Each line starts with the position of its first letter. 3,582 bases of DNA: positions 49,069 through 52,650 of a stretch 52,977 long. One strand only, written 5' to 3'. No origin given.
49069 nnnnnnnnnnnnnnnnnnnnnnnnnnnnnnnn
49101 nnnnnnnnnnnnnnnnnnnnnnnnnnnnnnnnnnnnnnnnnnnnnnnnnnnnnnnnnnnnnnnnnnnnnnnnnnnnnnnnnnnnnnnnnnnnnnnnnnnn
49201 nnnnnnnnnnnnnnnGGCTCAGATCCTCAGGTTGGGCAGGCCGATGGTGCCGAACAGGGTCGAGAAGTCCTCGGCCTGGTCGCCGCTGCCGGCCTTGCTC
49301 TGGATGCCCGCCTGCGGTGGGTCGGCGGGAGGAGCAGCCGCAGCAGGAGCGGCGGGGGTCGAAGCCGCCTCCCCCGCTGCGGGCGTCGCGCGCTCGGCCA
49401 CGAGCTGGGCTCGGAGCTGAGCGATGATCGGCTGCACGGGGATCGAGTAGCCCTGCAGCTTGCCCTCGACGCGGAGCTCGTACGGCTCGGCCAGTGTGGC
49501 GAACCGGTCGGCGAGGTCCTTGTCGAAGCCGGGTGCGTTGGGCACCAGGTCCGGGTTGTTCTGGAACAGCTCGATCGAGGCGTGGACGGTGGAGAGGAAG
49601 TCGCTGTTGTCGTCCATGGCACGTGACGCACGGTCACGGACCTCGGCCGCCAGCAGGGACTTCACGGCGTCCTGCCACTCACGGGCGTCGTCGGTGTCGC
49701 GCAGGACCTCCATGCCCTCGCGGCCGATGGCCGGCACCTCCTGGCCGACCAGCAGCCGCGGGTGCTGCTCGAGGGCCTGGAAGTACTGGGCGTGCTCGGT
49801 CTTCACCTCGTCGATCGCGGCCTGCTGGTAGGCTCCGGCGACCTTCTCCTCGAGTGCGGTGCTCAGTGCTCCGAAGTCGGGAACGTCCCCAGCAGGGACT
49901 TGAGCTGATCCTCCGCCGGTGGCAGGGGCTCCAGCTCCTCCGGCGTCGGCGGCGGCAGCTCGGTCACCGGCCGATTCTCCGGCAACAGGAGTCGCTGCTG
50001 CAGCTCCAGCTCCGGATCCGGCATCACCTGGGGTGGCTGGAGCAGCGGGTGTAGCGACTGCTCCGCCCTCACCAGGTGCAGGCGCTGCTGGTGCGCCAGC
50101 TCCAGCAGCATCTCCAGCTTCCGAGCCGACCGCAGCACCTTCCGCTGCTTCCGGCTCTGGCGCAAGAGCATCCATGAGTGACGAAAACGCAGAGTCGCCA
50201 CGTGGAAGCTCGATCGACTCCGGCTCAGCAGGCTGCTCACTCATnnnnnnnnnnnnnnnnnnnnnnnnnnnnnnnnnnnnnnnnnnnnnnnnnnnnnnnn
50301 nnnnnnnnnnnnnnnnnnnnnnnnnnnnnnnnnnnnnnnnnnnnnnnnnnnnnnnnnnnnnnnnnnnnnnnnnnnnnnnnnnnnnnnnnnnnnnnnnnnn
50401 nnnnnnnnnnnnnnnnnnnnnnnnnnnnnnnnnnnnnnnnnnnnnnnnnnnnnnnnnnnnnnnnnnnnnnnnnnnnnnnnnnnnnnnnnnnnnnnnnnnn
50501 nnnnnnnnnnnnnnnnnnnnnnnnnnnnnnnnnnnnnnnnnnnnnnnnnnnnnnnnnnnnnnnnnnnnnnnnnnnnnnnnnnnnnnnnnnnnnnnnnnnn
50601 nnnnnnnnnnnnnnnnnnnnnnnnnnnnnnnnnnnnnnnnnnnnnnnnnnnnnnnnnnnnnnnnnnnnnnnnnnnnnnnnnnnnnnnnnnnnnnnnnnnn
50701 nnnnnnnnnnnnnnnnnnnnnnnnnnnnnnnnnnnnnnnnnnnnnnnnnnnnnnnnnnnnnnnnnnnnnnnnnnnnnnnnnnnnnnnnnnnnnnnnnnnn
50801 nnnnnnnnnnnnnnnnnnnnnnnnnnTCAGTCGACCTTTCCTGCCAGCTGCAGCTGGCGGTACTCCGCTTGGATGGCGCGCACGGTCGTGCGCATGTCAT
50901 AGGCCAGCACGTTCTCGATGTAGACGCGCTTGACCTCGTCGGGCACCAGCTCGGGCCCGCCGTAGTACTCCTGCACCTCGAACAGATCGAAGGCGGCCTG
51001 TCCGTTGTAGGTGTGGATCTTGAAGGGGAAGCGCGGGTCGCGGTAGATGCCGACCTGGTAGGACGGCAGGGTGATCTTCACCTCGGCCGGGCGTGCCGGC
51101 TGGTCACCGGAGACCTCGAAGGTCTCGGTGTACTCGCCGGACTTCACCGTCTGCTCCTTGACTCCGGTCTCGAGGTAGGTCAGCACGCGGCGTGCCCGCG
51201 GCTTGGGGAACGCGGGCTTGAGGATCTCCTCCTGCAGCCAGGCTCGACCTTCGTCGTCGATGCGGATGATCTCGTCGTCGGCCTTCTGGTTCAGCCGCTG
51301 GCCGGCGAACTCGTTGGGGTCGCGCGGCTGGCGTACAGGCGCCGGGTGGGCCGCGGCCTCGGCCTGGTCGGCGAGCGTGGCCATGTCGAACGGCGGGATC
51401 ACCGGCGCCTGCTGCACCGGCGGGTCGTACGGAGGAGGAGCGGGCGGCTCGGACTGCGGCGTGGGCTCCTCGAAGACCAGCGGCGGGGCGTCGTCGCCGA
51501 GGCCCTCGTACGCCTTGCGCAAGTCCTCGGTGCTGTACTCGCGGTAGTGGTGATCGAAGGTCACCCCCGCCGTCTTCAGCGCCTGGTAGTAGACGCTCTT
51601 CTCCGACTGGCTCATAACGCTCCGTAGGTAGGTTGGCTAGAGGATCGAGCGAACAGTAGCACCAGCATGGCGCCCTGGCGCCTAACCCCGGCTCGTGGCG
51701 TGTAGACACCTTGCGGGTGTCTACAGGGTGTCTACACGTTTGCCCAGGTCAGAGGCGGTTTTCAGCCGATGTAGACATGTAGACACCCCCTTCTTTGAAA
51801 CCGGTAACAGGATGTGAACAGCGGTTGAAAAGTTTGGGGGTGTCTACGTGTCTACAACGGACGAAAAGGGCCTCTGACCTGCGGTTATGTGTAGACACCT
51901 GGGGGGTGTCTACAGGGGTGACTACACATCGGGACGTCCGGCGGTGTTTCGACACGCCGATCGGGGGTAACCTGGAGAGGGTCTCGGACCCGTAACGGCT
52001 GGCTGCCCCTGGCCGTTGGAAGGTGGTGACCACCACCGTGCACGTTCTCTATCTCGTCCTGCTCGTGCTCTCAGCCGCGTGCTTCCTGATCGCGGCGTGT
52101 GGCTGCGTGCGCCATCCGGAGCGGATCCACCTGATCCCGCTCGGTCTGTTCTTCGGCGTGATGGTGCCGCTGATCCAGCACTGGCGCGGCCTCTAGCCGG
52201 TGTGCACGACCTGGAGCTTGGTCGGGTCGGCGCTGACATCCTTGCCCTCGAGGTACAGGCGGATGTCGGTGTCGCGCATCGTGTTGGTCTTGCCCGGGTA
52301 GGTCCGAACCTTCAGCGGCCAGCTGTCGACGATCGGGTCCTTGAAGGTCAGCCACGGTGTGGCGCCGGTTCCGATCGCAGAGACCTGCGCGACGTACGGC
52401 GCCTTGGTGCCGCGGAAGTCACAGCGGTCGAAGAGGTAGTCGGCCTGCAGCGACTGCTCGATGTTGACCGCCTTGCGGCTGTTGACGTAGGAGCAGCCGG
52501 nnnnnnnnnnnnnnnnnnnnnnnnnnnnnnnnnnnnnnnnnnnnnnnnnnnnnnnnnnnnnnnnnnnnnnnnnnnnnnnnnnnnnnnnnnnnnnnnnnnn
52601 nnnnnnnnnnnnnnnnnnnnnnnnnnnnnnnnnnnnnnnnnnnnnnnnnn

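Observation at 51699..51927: Array B: second copy of the motif array, controlling the terminase/lysis block and an isolated plus-strand mini-gene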

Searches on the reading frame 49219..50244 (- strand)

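Call 13: search_protein_families(library=pfam, proteins=[window:49219-50244:-], max_evalue=0.01)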
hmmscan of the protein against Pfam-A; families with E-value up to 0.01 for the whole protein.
window:49219-50244:- (341 aa): 1 family
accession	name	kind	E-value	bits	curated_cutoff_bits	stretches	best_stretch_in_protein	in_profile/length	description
PF05518.16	Totivirus_coat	-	0.0041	15.7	25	1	175-318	592-736/759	Totivirus coat protein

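Call 14: search_protein_families(library=phrogs, proteins=[window:49219-50244:-], max_evalue=0.01)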
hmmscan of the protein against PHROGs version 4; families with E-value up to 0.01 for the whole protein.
window:49219-50244:- (341 aa): 0 families

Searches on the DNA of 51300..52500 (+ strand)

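Call 7: search_dna_similar(query=window:51400-52400:+, collection=phages, mode=distant, max_rows=40)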
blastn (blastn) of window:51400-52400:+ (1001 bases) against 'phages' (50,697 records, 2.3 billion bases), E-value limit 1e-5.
No match.

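Call 88: search_rna_families(source=window, start=51300, end=52500, threshold=evalue, max_evalue=1)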
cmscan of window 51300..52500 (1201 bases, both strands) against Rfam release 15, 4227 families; matches with E-value up to 1: 4.
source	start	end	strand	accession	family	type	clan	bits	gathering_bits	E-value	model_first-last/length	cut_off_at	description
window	51760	51866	+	RF03356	mir-4782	Gene; miRNA;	-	32.7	100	0.00068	1-79/79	no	mir-4782 microRNA precursor family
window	51766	51860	+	RF04094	MIR537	Gene; miRNA;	-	23.7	100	0.01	1-151/151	no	MIR537 microRNA precursor family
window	51742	51884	-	RF03739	mir-4529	Gene; miRNA;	-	23.6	88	0.091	1-83/83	no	mir-4529 microRNA precursor family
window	51772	51854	+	RF00810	mir-85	Gene; miRNA;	-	22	68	0.22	1-82/82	no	mir-85 microRNA precursor family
